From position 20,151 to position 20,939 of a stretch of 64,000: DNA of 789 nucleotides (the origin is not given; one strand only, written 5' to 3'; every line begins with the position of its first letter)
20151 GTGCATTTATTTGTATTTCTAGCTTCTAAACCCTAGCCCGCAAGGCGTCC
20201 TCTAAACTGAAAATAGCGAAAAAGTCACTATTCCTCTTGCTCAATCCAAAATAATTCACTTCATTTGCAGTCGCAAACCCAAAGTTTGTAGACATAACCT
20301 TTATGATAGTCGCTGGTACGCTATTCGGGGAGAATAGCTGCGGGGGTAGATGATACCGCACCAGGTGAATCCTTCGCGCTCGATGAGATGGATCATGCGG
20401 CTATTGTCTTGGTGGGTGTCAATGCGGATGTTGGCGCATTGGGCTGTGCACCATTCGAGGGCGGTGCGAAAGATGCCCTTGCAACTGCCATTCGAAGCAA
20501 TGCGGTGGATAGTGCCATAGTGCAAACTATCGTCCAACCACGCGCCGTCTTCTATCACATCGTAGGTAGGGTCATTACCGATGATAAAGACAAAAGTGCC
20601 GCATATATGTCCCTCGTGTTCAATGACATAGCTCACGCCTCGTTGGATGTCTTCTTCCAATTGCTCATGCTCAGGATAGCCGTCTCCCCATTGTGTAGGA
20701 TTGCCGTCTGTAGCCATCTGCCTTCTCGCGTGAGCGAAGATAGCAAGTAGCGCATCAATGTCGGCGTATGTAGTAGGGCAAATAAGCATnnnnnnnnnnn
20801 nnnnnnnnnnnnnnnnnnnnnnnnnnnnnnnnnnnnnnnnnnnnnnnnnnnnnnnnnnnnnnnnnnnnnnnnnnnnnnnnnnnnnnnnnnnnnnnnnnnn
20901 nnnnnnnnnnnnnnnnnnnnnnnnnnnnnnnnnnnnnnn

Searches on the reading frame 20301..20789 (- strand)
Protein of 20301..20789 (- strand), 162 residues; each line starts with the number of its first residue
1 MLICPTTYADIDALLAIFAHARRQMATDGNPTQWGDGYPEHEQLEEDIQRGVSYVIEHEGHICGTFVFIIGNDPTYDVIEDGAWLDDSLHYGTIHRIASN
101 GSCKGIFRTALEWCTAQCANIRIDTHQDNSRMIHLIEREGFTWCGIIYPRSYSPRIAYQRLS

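Call 41: search_protein_families(library=pfam, proteins=[window:20301-20789:-], max_evalue=0.01)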
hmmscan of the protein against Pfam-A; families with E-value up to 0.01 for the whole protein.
window:20301-20789:- (162 aa): 2 families
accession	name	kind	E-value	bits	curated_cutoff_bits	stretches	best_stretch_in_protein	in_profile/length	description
PF00583.31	Acetyltransf_1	-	0.00015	22.4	20.7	1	31-141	13-116/116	Acetyltransferase (GNAT) family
PF13302.13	Acetyltransf_3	-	0.00028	22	25.4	1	3-142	4-138/138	Acetyltransferase (GNAT) domain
